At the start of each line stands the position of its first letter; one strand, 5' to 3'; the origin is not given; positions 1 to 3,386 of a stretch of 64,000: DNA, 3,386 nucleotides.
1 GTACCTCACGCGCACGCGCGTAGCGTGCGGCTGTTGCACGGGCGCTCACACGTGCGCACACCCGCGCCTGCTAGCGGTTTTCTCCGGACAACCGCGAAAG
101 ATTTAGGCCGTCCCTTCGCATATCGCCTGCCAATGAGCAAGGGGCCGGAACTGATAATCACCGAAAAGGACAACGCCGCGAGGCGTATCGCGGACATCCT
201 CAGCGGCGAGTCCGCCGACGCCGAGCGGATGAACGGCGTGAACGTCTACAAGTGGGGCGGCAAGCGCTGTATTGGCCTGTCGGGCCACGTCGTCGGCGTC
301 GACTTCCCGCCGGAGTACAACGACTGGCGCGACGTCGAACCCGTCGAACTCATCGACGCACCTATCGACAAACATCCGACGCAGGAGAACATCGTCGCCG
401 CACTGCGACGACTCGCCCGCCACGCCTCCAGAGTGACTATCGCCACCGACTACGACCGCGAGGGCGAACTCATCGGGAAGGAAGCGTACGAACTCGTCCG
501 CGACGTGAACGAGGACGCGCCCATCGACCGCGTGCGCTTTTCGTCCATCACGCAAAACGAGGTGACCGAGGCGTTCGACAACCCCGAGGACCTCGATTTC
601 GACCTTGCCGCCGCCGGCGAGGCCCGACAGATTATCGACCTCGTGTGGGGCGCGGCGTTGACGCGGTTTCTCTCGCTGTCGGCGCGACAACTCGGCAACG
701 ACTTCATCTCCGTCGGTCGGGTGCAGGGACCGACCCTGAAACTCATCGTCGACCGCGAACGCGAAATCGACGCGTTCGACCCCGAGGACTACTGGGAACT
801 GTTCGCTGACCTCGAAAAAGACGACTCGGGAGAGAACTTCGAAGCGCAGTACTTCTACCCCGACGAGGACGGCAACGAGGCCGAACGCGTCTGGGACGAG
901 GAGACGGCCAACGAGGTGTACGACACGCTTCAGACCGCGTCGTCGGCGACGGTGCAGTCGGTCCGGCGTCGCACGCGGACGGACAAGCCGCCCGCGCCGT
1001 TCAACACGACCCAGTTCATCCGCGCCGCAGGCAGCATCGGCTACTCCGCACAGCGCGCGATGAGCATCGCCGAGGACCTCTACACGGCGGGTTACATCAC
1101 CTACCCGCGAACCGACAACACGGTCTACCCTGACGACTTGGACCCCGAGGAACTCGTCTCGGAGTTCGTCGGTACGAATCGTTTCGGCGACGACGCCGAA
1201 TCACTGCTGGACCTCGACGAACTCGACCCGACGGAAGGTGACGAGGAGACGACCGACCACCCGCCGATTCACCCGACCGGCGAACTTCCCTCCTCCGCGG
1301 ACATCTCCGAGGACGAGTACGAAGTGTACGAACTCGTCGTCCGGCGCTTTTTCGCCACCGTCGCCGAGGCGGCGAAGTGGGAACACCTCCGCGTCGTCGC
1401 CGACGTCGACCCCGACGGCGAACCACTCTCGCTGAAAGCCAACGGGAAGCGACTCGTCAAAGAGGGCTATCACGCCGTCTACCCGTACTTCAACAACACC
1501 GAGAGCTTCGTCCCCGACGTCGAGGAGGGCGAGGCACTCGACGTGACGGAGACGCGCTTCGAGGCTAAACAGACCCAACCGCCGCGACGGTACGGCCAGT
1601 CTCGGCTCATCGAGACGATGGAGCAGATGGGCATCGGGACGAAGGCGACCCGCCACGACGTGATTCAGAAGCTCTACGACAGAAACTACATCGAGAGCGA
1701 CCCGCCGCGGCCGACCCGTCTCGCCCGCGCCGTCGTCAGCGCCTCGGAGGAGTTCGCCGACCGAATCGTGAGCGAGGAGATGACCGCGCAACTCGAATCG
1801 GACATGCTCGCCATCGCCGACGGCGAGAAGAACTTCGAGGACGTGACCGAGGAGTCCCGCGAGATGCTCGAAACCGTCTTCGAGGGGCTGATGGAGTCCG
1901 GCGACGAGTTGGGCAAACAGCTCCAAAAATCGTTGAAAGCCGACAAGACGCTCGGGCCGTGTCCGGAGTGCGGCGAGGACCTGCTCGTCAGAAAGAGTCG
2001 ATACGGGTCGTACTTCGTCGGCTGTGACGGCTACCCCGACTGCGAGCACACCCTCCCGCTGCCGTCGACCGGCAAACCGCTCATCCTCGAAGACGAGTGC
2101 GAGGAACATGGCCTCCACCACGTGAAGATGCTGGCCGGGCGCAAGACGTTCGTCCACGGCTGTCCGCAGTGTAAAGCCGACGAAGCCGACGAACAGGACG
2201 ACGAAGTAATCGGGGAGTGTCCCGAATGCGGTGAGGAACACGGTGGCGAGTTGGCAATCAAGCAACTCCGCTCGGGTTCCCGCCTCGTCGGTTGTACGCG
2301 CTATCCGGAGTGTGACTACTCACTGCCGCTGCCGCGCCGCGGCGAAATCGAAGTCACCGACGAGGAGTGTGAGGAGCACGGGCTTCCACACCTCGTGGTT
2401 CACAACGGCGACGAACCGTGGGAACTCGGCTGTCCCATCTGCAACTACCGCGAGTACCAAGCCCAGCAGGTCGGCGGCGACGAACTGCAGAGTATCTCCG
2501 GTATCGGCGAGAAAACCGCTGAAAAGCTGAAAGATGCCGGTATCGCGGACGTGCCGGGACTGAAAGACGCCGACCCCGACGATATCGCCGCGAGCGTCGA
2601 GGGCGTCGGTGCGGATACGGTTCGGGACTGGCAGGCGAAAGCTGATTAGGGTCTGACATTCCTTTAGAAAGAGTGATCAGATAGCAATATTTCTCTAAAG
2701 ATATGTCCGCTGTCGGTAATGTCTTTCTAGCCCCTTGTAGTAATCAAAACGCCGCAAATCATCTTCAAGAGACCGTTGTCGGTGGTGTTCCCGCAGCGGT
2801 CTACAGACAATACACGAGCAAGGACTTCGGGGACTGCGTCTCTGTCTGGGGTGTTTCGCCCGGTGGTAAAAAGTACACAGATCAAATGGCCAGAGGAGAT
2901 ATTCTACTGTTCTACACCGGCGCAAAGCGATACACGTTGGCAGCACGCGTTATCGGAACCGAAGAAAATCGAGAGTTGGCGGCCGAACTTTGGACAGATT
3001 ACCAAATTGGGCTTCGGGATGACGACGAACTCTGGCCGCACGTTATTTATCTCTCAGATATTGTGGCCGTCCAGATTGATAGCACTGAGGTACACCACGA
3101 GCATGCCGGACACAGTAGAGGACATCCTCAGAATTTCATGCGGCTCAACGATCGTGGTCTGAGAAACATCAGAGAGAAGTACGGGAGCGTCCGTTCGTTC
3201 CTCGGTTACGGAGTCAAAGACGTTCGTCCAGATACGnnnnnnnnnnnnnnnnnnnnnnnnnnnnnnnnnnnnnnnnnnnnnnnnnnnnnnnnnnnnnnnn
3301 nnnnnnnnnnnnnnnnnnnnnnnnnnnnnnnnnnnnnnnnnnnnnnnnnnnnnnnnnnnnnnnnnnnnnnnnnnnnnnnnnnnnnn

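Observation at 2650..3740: Low-GC single-gene islet between topA and GGGP synthase encodes a PUA-like(EVE)-HNH fusion, a candidate modification-dependent restriction enzyme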

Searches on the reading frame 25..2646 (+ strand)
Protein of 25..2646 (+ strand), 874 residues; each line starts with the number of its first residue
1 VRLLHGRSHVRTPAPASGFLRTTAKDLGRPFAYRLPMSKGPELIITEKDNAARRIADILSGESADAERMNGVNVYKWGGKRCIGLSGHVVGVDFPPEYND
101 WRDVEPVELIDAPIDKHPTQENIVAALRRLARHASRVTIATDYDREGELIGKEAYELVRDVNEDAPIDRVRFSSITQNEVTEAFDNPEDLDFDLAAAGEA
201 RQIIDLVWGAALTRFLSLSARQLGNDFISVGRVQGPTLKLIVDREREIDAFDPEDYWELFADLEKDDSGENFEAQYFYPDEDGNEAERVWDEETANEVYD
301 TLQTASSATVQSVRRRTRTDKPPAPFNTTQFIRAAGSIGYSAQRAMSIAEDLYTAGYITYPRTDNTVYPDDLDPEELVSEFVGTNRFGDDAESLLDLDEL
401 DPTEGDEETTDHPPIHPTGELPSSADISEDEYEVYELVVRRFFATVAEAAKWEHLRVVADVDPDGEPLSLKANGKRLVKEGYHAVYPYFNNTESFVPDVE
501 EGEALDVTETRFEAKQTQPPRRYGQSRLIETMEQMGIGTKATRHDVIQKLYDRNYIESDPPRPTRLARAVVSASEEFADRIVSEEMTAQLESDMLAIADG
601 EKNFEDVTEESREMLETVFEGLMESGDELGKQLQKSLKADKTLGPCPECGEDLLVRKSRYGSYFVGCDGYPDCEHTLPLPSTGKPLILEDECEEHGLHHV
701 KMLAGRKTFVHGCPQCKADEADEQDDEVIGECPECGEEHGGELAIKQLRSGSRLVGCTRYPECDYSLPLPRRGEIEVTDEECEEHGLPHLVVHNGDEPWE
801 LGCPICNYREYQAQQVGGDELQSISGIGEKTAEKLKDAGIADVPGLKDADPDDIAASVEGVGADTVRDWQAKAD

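Call 3: search_protein_families(library=pfam, proteins=[window:25-2646:+], max_evalue=1)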
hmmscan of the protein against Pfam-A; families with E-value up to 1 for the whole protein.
window:25-2646:+ (874 aa): 19 families
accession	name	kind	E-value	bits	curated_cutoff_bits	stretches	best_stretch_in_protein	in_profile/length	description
PF01131.25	Topoisom_bac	-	9.6e-123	410.6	35.1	1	190-608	2-410/411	DNA topoisomerase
PF01396.24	Zn_ribbon_Top1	-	6.8e-23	80.6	32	2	646-681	4-38/39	Topoisomerase DNA binding C4 zinc finger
PF01751.28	Toprim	-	3.5e-14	53.2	23.1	1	42-175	1-96/96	Toprim domain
PF14520.12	HHH_5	-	1.4e-11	45.1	27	1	819-871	2-53/57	Helix-hairpin-helix domain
PF00633.29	HHH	-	2.4e-06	27.5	24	1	819-836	11-28/30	Helix-hairpin-helix motif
PF10391.15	DNA_pol_lambd_f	-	0.0015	18.8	29.8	1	820-853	2-35/51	Fingers domain of DNA polymerase lambda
PF11731.14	Cdd1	-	0.0022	18.6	25.5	1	819-859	6-46/86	Pathogenicity locus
PF07754.17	HVO_2753_ZBP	-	0.0051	17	33.2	0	645-656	18-29/46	Small zinc finger protein HVO_2753-like, Zn-binding pocket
PF25207.1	DUF7837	-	0.0084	16.5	27.8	0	640-653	2-15/47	Domain of unknown function (DUF7837)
PF23455.1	DUF7129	-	0.041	14.1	30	0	638-653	22-37/45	Domain of unknown function (DUF7129)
PF13145.12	Rotamase_2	-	0.049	14.9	27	0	275-337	27-89/121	PPIC-type PPIASE domain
PF11798.14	IMS_HHH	-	0.13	12.9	24.4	1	822-840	14-32/32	IMS family HHH motif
PF14229.12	DUF4332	-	0.14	12.7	23.2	1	826-874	2-54/122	Domain of unknown function (DUF4332)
PF23451.1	Zn_ribbon_PaaD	-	0.15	12.1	27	0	637-662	8-33/53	PaaD zinc beta ribbon domain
PF22289.1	DmmA-like_C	-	0.16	12.4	27.4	0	640-657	15-32/44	Dimethylamine monooxygenase subunit DmmA-like, C-terminal domain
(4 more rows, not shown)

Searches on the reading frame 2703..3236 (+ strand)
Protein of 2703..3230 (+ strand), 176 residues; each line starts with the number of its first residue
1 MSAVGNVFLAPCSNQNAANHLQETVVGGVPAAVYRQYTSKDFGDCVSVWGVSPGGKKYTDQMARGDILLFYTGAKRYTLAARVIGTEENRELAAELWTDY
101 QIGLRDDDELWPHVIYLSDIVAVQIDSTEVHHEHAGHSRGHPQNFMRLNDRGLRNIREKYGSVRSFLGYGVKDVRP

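Call 33: search_solved_structures(query=A2, max_evalue=10, show_alignments=3)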
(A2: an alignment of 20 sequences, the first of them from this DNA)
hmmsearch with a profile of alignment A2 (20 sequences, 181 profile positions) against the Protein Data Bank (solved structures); distinct sequences matched with E-value up to 10: 6.
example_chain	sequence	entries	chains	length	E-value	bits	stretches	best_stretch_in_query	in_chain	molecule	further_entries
6p0f_A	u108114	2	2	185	1e-05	28.5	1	4-79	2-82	GTPase subunit of restriction endonuclease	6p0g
6ut5_A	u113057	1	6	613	0.00018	24.5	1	4-78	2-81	GTPase subunit of restriction endonuclease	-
1wmm_A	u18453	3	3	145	0.3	14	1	44-75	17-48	Hypothetical UPF0310 protein PH1033 | UPF0310 protein PH1033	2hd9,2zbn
2p5d_A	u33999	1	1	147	0.57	13.1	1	44-74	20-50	UPF0310 protein MJECL36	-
2bhn_A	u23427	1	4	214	1.1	12.2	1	131-173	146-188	XPF ENDONUCLEASE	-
2bgw_A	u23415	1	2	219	1.2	12.1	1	131-173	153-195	XPF ENDONUCLEASE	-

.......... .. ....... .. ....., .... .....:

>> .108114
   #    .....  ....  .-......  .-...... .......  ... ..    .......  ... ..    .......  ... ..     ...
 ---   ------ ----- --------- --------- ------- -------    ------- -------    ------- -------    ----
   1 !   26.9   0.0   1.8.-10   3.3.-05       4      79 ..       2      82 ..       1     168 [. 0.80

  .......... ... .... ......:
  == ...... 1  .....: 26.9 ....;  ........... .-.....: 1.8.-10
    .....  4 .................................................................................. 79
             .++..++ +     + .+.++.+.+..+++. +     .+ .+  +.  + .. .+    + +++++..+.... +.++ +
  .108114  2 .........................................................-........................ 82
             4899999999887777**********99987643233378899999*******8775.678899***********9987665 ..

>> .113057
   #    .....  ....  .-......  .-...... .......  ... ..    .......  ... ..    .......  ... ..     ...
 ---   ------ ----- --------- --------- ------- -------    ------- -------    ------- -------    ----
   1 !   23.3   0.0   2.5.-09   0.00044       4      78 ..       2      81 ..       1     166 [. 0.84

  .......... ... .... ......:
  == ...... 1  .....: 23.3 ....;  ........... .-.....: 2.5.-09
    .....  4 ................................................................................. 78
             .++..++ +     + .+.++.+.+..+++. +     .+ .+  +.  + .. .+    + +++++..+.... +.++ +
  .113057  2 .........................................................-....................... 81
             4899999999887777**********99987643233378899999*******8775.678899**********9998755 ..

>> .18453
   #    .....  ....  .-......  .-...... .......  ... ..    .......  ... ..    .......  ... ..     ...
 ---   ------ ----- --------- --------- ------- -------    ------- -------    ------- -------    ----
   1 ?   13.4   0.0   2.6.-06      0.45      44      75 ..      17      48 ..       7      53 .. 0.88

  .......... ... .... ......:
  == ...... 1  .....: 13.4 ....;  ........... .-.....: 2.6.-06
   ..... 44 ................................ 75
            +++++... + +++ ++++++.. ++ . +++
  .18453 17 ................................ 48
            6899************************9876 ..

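Call 59: search_protein_representatives(protein=window:2703-3230:+)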
Query: 176 residues. Proteins with E-value up to 0.001 (for the whole library): 235; up to 1e-10: 87; up to 1e-30: 5. The best 150 are listed.
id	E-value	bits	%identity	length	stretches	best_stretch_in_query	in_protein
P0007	3.3e-42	160.6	45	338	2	7-167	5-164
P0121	3.8e-40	153.9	45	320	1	6-167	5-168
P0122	1.1e-37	145.8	46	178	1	5-167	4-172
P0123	3.3e-31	124.7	38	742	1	6-167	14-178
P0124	6.2e-31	123.9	42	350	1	7-167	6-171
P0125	2.1e-30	122.2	40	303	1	6-168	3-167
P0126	3.5e-30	121.4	46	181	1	5-167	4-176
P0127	1.5e-29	119.3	43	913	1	14-168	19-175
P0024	6.3e-28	114.1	40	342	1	5-168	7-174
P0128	6.9e-28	114.0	40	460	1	3-153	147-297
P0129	8.4e-28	113.7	45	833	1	6-167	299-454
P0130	1.4e-27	113.0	40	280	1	2-164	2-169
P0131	4.6e-27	111.3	41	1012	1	6-168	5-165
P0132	6.1e-27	110.9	36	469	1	7-167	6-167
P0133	2.6e-26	108.8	36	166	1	1-167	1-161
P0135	6.3e-26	107.6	36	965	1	6-168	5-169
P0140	8.1e-25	104.0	42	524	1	6-170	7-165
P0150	2.4e-22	95.9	38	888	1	5-167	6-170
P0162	5.1e-19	85.1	34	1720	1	5-168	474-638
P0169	1.5e-17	80.3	32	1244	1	6-168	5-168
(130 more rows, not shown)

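Call 60: search_protein_families(library=pfam, proteins=[P0123, P0127, P0129, P0131, P0135, P0140, P0150, P0162, P0169, P0128], max_evalue=0.0001)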
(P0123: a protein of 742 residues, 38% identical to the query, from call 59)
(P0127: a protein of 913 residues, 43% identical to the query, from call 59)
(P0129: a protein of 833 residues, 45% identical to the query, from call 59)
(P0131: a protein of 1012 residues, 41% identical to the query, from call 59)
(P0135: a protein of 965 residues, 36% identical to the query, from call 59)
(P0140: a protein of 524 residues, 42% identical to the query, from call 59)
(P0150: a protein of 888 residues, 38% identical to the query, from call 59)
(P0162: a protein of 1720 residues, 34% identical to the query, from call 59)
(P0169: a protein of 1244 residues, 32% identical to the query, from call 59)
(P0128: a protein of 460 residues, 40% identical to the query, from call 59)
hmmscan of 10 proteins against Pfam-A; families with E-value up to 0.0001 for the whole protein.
P0123 (742 aa): 1 family
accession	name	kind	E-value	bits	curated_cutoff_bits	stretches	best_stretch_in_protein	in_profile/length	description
PF07728.20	AAA_5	-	3.4e-11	43.8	22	1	456-628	1-139/139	AAA domain (dynein-related subfamily)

P0127 (913 aa): 3 families
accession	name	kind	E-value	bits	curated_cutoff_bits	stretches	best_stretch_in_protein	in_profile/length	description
PF07728.20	AAA_5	-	3.7e-13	50.1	22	1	585-755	2-139/139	AAA domain (dynein-related subfamily)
PF00004.35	AAA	-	3.8e-06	27.8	21.2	1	585-759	1-127/131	ATPase family associated with various cellular activities (AAA)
PF13401.12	AAA_22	-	3e-05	24.8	27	0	582-688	5-95/130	AAA domain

P0129 (833 aa): 8 families
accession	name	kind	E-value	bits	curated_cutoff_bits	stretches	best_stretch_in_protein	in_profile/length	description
PF12102.13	MrcB_N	-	1.5e-17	64.3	25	1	146-280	36-178/183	MrcB-like, N-terminal domain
PF07728.20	AAA_5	-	8.4e-17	61.9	22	1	536-705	1-139/139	AAA domain (dynein-related subfamily)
PF00004.35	AAA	-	7.1e-07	30.2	21.2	1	537-640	1-94/131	ATPase family associated with various cellular activities (AAA)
PF13401.12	AAA_22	-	2.3e-06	28.4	27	1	534-645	5-118/130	AAA domain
PF07726.17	AAA_3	-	1.8e-05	25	27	0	537-635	2-83/131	ATPase family associated with various cellular activities (AAA)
PF13245.12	AAA_19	-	2.1e-05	25.1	25.1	0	533-645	10-120/134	AAA domain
PF20720.3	nSTAND3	-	5.7e-05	23.3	27.2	0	522-569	5-51/155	Novel STAND NTPase 3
PF13604.12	AAA_30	-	8.3e-05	22.8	27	0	526-651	9-125/191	AAA domain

P0131 (1012 aa): 2 families
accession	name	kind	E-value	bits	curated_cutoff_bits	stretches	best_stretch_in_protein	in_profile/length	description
PF07728.20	AAA_5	-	4.2e-14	53.2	22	1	706-877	1-139/139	AAA domain (dynein-related subfamily)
PF13191.12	AAA_16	-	5e-05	24.3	32.6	0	700-734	18-52/167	AAA ATPase domain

P0135 (965 aa): 3 families
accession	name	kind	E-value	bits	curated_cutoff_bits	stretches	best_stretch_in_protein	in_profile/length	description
PF07728.20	AAA_5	-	1.1e-19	71.2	22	1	519-689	2-139/139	AAA domain (dynein-related subfamily)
PF13401.12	AAA_22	-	4.7e-08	33.8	27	1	517-650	6-118/130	AAA domain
PF00004.35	AAA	-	1.9e-05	25.5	21.2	0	519-690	1-124/131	ATPase family associated with various cellular activities (AAA)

P0140 (524 aa): 3 families
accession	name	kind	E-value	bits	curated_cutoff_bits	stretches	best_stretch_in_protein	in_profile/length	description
PF07728.20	AAA_5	-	5.6e-17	62.5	22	1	220-388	1-139/139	AAA domain (dynein-related subfamily)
PF13245.12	AAA_19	-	3.7e-06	27.6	25.1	1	217-325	10-115/134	AAA domain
PF13401.12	AAA_22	-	5.1e-05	24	27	0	218-325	5-109/130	AAA domain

P0150 (888 aa): 4 families
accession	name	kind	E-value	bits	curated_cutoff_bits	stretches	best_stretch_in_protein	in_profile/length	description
PF07728.20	AAA_5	-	2.8e-15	57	22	1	586-749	1-138/139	AAA domain (dynein-related subfamily)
PF20720.3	nSTAND3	-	1.3e-05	25.4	27.2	0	575-617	8-49/155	Novel STAND NTPase 3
PF13245.12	AAA_19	-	5.6e-05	23.8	25.1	0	574-701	1-129/134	AAA domain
PF13191.12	AAA_16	-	7e-05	23.8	32.6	0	571-612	10-52/167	AAA ATPase domain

P0162 (1720 aa): 5 families
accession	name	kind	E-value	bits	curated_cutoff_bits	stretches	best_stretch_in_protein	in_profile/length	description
PF00270.35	DEAD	-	2.7e-23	83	26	1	1057-1230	1-166/167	DEAD/DEAH box helicase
PF00271.37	Helicase_C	-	9.6e-20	71.3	23.5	1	1273-1368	13-108/110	Helicase conserved C-terminal domain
PF14520.12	HHH_5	-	3.9e-19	69.3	27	1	818-870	3-55/57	Helix-hairpin-helix domain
PF04851.21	ResIII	-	9.8e-11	42.3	22.5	1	1055-1203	3-146/164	Type III restriction enzyme, res subunit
PF10391.15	DNA_pol_lambd_f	-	1.2e-05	25.4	29.8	0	720-751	9-40/51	Fingers domain of DNA polymerase lambda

P0169 (1244 aa): 6 families
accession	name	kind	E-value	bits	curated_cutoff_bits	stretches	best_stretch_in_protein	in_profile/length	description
PF00270.35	DEAD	-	1.2e-23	84.1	26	1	581-753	1-165/167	DEAD/DEAH box helicase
PF00271.37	Helicase_C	-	1.4e-19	70.8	23.5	1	797-892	14-108/110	Helicase conserved C-terminal domain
PF14520.12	HHH_5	-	2.4e-17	63.6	27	1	341-389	4-52/57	Helix-hairpin-helix domain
PF04851.21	ResIII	-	2.4e-12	47.5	22.5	1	579-736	3-152/164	Type III restriction enzyme, res subunit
PF12826.13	HHH_2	-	6.4e-06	26.7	27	0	237-285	6-53/64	Helix-hairpin-helix motif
PF10391.15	DNA_pol_lambd_f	-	3e-05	24.2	29.8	0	352-381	14-43/51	Fingers domain of DNA polymerase lambda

P0128 (460 aa): 1 family
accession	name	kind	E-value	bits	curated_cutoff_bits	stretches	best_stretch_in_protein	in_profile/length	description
PF01844.29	HNH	-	1e-10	42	21.4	1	390-439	1-45/47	HNH endonuclease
